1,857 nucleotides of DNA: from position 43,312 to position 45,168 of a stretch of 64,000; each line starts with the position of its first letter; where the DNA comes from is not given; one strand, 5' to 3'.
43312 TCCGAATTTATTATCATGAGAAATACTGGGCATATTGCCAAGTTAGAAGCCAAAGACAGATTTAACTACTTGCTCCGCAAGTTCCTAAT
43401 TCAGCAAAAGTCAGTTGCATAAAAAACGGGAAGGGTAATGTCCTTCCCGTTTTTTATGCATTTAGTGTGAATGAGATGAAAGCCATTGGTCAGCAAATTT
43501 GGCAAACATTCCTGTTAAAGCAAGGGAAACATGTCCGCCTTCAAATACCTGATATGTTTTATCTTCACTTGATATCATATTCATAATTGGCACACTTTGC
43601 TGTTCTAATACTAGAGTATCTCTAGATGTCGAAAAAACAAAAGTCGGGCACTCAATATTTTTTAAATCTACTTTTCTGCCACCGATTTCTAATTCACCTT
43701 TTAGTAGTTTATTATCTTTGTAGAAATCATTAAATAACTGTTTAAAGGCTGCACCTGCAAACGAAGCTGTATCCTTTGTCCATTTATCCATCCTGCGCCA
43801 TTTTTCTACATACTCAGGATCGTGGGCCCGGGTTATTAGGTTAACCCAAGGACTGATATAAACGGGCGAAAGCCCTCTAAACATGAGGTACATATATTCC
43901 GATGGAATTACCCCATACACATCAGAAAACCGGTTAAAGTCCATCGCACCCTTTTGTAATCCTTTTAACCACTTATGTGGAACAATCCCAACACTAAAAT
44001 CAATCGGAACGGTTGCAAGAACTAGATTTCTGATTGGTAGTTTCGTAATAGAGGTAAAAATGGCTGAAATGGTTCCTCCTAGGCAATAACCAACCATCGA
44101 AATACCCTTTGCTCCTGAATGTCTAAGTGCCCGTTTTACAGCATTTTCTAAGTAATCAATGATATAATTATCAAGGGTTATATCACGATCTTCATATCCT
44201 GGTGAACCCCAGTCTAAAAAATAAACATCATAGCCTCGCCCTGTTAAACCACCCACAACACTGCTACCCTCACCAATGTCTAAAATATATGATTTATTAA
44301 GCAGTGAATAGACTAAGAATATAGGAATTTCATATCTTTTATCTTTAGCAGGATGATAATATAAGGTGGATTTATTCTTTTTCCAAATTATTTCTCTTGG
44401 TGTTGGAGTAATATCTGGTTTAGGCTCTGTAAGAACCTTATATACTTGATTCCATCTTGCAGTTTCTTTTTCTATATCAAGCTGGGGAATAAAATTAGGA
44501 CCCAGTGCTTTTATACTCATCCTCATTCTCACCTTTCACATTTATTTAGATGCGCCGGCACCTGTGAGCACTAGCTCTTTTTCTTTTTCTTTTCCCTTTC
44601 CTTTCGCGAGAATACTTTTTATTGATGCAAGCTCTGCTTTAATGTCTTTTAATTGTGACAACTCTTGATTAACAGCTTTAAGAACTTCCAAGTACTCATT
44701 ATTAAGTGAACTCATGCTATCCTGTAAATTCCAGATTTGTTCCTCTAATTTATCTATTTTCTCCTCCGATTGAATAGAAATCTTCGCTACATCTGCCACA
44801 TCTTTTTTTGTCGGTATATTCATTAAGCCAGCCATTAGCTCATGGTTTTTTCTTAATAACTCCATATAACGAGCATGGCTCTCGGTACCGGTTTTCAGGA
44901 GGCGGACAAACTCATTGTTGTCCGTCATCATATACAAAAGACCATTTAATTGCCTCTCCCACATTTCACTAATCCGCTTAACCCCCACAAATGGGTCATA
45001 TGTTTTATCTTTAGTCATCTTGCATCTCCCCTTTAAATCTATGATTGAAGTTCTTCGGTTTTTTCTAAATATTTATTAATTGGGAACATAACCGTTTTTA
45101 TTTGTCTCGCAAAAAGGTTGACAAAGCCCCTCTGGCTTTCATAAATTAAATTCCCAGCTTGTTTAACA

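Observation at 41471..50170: Atypical class IV PHA locus fed by an acyl-CoA ligase and AdhE instead of PhaB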

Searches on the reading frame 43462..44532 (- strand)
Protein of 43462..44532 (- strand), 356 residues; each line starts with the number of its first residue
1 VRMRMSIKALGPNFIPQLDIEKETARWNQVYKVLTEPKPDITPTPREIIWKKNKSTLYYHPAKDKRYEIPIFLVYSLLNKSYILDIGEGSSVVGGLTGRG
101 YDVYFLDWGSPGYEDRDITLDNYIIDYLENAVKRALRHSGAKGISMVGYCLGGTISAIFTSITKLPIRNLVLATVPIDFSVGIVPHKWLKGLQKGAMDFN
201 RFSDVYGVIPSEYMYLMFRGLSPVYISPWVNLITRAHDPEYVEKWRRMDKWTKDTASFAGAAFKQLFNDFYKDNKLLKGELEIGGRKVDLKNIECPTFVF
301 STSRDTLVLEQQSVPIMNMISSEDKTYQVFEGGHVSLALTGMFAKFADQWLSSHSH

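Call 3: search_protein_families(library=pfam, proteins=[window:43462-44532:-])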
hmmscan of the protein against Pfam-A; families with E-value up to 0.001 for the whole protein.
window:43462-44532:- (356 aa): 4 families
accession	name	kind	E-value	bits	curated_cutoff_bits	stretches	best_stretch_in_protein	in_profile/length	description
PF00561.26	Abhydrolase_1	-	4.5e-16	59.7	25.8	1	96-336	23-240/245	alpha/beta hydrolase fold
PF12146.15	Hydrolase_4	-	7.8e-07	29.1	27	1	92-333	23-230/239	Serine aminopeptidase, S33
PF11339.14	DUF3141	-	7.7e-05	21.9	29.7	1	145-315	144-319/582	Protein of unknown function (DUF3141)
PF07167.19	PhaC_N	-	0.00011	22.5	23.7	1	40-93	116-170/173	Poly-beta-hydroxybutyrate polymerase (PhaC) N-terminus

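Call 4: search_protein_families(library=ncbifam, proteins=[window:43462-44532:-])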
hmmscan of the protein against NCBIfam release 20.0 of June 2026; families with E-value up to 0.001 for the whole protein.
window:43462-44532:- (356 aa): 5 families
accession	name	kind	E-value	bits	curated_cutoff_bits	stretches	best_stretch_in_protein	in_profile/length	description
TIGR01836.1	PHA_synth_III_C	subfamily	8.5e-88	294.7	365.3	1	24-342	16-334/350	class III poly(R)-hydroxyalkanoic acid synthase subunit PhaC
TIGR01838.1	PHA_synth_I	subfamily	2.1e-34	118.9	622.65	1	40-336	159-456/532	class I poly(R)-hydroxyalkanoic acid synthase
TIGR01839.1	PHA_synth_II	subfamily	2.7e-16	58.8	855.4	1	57-309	204-456/560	class II poly(R)-hydroxyalkanoic acid synthase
NF005898.0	PRK07868.1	equivalog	6.1e-12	44.1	925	1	42-308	36-311/994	acyl-CoA synthetase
NF050089.1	i_nPHAscl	equivalog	0.00041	19.5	300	0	289-337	225-273/288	intracellular short-chain-length polyhydroxyalkanoate depolymerase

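Call 8: find_homologous_proteins(query=window:43462-44532:-)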
Query window:43462-44532:- (356 aa): 507 proteins with E <= 0.001 among 3303 candidates; the best 120 are listed.
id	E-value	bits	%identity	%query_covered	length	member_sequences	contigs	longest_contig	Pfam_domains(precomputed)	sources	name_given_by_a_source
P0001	1.4e-239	812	99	99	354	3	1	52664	PF00561.27,PF12146.16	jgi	jgi:class III poly(R)-hydroxyalkanoic acid synthase PhaC subunit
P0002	4.9e-214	728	88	99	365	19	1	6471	PF11339.15,PF00561.27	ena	-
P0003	1.3e-209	713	86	99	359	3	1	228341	PF11339.15,PF00561.27,PF12146.16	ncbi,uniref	ncbi:alpha/beta fold hydrolase [Neobacillus sp. 19]|uniref:alpha/beta fold hydrolase n=1 Tax=Neobaci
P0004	2.6e-206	703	85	99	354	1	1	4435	PF11339.15,PF00561.27,PF12146.16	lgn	-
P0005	3.8e-206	702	86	99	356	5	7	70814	PF11339.15,PF00561.27,PF12146.16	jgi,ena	-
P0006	3.4e-205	699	84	99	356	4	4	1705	PF11339.15,PF00561.27,PF12146.16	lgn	-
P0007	7.6e-205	698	85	99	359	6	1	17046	PF11339.15,PF00561.27,PF12146.16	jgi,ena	-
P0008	9.0e-205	697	85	99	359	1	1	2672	PF11339.15,PF00561.27,PF12146.16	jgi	jgi:class III poly(R)-hydroxyalkanoic acid synthase PhaC subunit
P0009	3.3e-201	686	84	99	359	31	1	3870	PF00561.27,PF12146.16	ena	-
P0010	5.3e-200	682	82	99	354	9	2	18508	PF00561.27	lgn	-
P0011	6.7e-200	681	81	99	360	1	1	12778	PF11339.15,PF00561.27,PF12146.16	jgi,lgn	jgi:polyhydroxyalkanoate synthase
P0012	3.7e-199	679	81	99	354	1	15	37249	PF11339.15,PF00561.27,PF12146.16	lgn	-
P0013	9.0e-198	674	80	99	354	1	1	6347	PF11339.15,PF00561.27,PF12146.16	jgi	jgi:class III poly(R)-hydroxyalkanoic acid synthase PhaC subunit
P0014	1.3e-197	674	81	99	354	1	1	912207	PF11339.15,PF00561.27,PF12146.16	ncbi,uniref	ncbi:alpha/beta fold hydrolase [Bacillaceae bacterium C204]|uniref:alpha/beta fold hydrolase n=1 Tax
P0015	1.8e-197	673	80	99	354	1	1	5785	PF11339.15,PF00561.27,PF12146.16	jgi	jgi:class III poly(R)-hydroxyalkanoic acid synthase PhaC subunit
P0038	1.4e-192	657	80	99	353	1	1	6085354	PF11339.15,PF00561.27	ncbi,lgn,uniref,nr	ncbi:alpha/beta fold hydrolase [Neobacillus sp. SuZ13]|uniref:alpha/beta fold hydrolase n=1 Tax=Neob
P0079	1.8e-170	585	71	97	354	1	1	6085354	PF00561.27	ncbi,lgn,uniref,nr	ncbi:alpha/beta fold hydrolase [Neobacillus sp. SuZ13]|uniref:alpha/beta fold hydrolase n=1 Tax=Neob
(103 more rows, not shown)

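Call 10: find_encoding_contigs(protein=P0001, flank=10000, max_places=4)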
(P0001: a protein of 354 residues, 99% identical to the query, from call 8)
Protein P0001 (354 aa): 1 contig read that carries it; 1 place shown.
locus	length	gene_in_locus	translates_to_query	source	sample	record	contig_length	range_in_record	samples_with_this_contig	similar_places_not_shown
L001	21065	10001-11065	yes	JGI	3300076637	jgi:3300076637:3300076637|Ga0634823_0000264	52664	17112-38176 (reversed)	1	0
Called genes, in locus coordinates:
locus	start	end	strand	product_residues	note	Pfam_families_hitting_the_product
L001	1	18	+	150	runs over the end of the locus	PF11485:STK_08120-like, PF06240:COXG (weak)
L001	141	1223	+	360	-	PF12733:Cadherin-like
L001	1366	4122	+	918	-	PF00311:PEPcase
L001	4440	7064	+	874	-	PF00171:Aldedh, PF00465:Fe-ADH, PF25137:ADH_Fe_C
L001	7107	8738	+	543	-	PF00501:AMP-binding, PF13193:AMP-binding_C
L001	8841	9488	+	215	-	-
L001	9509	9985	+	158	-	-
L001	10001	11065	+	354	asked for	PF00561:Abhydrolase_1, PF12146:Hydrolase_4 (weak)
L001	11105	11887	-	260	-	PF00561:Abhydrolase_1, PF12146:Hydrolase_4, PF12697:Abhydrolase_6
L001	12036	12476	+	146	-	PF03551:PadR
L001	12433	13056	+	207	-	PF09602:PhaP_Bmeg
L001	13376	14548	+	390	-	PF24568:CC_PcsB, PF00877:NLPC_P60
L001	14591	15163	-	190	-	-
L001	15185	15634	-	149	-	PF19609:DUF6114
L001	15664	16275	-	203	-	PF19741:DUF6230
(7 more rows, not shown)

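Call 11: find_encoding_contigs(protein=P0038, flank=10000, max_places=3)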
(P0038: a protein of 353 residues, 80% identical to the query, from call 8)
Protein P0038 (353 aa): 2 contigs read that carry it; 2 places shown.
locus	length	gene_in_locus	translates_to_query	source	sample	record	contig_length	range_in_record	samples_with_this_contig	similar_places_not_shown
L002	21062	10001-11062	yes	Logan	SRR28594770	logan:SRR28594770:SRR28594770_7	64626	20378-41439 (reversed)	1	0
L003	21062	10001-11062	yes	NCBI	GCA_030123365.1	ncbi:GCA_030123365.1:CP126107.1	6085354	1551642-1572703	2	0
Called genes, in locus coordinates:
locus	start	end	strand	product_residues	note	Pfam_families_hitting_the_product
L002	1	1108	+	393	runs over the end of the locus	PF00155:Aminotran_1_2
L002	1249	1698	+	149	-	PF11485:STK_08120-like, PF06240:COXG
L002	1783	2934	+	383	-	PF12733:Cadherin-like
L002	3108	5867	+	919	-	PF00311:PEPcase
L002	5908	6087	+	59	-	-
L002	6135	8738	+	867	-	PF00171:Aldedh, PF00465:Fe-ADH, PF25137:ADH_Fe_C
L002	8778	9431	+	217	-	-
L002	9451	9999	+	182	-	-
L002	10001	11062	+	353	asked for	PF00561:Abhydrolase_1, PF11339:DUF3141 (faint)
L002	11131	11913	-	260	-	PF00561:Abhydrolase_1, PF12146:Hydrolase_4, PF12697:Abhydrolase_6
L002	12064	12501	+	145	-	PF03551:PadR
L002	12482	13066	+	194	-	PF09602:PhaP_Bmeg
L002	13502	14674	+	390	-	PF24568:CC_PcsB, PF00877:NLPC_P60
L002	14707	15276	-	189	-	-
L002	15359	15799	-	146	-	PF19609:DUF6114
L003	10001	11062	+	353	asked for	PF00561:Abhydrolase_1, PF11339:DUF3141 (faint)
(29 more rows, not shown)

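Call 12: find_encoding_contigs(protein=P0079, flank=10000, max_places=3)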
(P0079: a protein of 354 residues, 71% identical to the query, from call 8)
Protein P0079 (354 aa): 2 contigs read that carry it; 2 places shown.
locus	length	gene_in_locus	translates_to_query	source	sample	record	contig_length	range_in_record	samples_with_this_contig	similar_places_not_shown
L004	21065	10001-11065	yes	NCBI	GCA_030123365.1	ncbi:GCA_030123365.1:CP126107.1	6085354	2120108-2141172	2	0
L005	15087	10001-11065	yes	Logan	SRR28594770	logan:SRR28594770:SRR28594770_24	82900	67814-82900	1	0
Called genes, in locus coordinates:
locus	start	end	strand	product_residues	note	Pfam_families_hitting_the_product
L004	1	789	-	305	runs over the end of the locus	PF00126:HTH_1, PF03466:LysR_substrate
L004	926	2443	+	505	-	PF00501:AMP-binding, PF13193:AMP-binding_C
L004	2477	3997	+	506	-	PF00171:Aldedh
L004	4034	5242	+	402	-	PF00465:Fe-ADH, PF25137:ADH_Fe_C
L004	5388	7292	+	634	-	PF00753:Lactamase_B, PF14863:Alkyl_sulf_dimr, PF14864:Alkyl_sulf_C, PF02036:SCP2 (weak)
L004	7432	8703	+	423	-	PF07690:MFS_1, PF00083:Sugar_tr (weak), PF03137:OATP (faint)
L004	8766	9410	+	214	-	-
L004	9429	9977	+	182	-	-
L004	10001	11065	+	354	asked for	PF00561:Abhydrolase_1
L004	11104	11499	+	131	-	PF02656:DUF202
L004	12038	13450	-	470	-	PF07995:GSDH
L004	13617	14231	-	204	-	PF03737:RraA-like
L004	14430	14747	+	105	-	PF02615:Ldh_2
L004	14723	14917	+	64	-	PF02615:Ldh_2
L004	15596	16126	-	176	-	PF07155:ECF-ribofla_trS, PF12822:ECF_trnsprt (weak)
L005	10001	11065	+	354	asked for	PF00561:Abhydrolase_1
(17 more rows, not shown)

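Call 15: find_related_loci(query=A1, collection=genome_contigs, flank=10000)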
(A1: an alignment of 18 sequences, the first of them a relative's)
Query A1 (354 aa) in genome_contigs; peptide patterns used: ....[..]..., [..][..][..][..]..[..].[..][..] (x = any residue, [..] = any of these).
417 stretches matched a pattern; 369 encode a relative of the query (tblastn E <= 1e-3); the best 80 are kept; 80 distinct loci.
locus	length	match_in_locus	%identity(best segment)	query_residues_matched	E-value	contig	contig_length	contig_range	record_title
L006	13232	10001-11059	90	2-354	0e+0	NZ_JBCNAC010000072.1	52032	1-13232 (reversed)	Neobacillus rhizosphaerae strain NRS-387 NRS_0387_contig_0000073, whole genome shotgun sequence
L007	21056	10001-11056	88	3-354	0e+0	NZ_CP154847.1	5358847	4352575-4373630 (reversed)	Bacillus sp. 1P10SD chromosome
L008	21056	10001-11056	86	2-353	0e+0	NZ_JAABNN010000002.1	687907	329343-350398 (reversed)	Bacillus sp. USDA818B3_A NODE_2_length_687907_cov_97.122250, whole genome shotgun sequence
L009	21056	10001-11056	85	3-354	0e+0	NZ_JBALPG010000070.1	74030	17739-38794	Neobacillus drentensis strain JJ1435 JJ-1435_contig_73, whole genome shotgun sequence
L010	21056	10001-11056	85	3-354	0e+0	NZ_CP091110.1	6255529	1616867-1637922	Neobacillus drentensis strain JC05 chromosome, complete genome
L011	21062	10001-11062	83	1-354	0e+0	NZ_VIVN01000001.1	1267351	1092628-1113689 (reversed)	Neobacillus bataviensis strain 2482 Ga0310713_101, whole genome shotgun sequence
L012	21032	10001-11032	85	11-354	0e+0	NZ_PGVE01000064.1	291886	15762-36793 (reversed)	Neobacillus cucumis strain V32-6 contig_40, whole genome shotgun sequence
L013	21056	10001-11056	81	3-354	0e+0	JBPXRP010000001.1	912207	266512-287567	Bacillaceae bacterium C204 204_1, whole genome shotgun sequence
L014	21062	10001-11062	80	1-354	0e+0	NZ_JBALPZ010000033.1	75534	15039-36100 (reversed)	Neobacillus drentensis strain JJ1232 JJ-1232_contig_33, whole genome shotgun sequence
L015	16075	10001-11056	80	3-354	0e+0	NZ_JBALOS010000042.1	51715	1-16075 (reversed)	Neobacillus drentensis strain JJ1551 JJ-1551_contig_42, whole genome shotgun sequence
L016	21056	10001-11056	80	3-354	0e+0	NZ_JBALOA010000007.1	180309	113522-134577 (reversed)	Neobacillus drentensis strain JJ1737 JJ-1737_contig_7, whole genome shotgun sequence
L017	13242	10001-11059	81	2-354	0e+0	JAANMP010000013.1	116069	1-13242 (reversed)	Bacillus sp. MM2020_1 NODE_13_length_116069_cov_25.676140, whole genome shotgun sequence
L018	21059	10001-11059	81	2-354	0e+0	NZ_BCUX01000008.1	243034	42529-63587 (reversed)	Neobacillus drentensis NBRC 102427, whole genome shotgun sequence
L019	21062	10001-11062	77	1-354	0e+0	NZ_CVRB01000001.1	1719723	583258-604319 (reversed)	Neobacillus massiliamazoniensis strain LF1, whole genome shotgun sequence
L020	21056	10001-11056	80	3-354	0e+0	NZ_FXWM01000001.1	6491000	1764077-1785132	Bacillus sp. OV166, whole genome shotgun sequence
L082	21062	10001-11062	55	2-354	8e-137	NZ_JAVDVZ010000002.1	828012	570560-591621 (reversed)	Neobacillus niacini strain BE203 Ga0466824_02, whole genome shotgun sequence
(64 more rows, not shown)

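Call 34: search_solved_structures(query=window:43462-44532:-, max_evalue=0.001, show_alignments=2)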
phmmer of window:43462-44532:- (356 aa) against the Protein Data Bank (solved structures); distinct sequences matched with E-value up to 0.001: 5.
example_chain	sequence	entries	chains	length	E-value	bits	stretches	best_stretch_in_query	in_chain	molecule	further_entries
9knj_A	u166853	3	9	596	1.1e-24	90.1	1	39-338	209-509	PHA synthase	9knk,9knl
5hz2_A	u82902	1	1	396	2.2e-17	66.1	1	55-180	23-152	Poly-beta-hydroxybutyrate polymerase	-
5t6o_A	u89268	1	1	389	3.7e-16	62.1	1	55-180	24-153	Poly-beta-hydroxybuterate polymerase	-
5xav_A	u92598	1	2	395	2.3e-15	59.5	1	41-157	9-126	Intracellular polyhydroxyalkanoate synthase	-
6k3c_A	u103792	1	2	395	1.1e-14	57.2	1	41-157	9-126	Intracellular polyhydroxyalkanoate synthase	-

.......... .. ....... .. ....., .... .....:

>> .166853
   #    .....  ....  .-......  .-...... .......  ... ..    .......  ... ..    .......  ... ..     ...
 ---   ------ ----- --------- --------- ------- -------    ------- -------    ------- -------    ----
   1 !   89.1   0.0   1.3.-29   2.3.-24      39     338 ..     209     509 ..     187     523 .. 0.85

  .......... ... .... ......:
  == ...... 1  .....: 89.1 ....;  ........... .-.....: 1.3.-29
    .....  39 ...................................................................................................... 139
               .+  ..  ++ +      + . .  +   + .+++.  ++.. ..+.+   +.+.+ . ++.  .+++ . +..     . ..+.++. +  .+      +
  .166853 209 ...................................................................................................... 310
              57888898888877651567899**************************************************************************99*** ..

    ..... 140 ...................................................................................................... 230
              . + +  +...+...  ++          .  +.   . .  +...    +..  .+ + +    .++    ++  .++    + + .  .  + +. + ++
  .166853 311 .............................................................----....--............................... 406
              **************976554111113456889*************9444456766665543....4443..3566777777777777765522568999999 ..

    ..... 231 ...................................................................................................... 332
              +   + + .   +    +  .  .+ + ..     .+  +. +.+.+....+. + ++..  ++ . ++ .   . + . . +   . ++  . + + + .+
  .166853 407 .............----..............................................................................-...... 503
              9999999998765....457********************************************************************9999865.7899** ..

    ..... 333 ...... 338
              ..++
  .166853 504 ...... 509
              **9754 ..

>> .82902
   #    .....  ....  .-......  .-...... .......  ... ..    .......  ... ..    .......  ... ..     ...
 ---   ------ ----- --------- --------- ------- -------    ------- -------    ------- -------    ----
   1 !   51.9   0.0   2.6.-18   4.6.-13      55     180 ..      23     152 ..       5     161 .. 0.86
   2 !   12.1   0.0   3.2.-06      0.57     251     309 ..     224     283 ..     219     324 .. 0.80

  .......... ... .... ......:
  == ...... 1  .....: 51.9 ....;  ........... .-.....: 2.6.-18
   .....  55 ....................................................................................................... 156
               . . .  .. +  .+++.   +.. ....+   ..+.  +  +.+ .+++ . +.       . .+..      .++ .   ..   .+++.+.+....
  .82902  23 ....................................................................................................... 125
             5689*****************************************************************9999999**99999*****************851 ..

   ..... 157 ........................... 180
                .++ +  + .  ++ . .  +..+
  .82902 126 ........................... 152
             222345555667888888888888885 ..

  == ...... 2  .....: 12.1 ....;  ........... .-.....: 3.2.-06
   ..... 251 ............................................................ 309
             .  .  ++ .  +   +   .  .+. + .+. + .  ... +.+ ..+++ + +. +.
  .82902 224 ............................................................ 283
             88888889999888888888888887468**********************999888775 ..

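Call 53: search_protein_families(library=ncbifam, proteins=[L082:10001-11062:+], max_evalue=1e-8)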
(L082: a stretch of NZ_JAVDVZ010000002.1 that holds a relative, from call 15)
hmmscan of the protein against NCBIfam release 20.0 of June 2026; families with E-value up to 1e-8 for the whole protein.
L082:10001-11062:+ (354 aa): 3 families
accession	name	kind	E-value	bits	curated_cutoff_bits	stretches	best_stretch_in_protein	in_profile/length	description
TIGR01836.1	PHA_synth_III_C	subfamily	9.1e-93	311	365.3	1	10-339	7-333/350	class III poly(R)-hydroxyalkanoic acid synthase subunit PhaC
TIGR01838.1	PHA_synth_I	subfamily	2.6e-29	102.1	622.65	1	38-161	160-284/532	class I poly(R)-hydroxyalkanoic acid synthase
TIGR01839.1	PHA_synth_II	subfamily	1.3e-12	46.6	855.4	1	46-153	195-303/560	class II poly(R)-hydroxyalkanoic acid synthase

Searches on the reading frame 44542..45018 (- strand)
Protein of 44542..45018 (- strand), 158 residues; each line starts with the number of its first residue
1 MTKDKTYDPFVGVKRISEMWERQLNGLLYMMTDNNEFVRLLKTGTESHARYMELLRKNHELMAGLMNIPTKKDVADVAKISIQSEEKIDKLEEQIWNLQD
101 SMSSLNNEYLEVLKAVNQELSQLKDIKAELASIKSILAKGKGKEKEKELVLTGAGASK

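Call 3: search_protein_families(library=pfam, proteins=[window:44542-45018:-])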
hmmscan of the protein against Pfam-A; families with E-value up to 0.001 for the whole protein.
window:44542-45018:- (158 aa): 1 family
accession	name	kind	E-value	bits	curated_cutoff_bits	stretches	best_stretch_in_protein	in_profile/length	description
PF07464.16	ApoLp-III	-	0.00012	22.7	36.3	0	66-124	15-71/146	Apolipophorin-III precursor (apoLp-III)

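Call 4: search_protein_families(library=ncbifam, proteins=[window:44542-45018:-])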
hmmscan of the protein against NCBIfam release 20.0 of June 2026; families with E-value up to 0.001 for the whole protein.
window:44542-45018:- (158 aa): 1 family
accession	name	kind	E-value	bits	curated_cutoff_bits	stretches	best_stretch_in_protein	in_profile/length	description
TIGR02132.1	phaR_Bmeg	equivalog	3.2e-10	40.3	148.4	1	1-147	1-148/189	polyhydroxyalkanoic acid synthase subunit PhaR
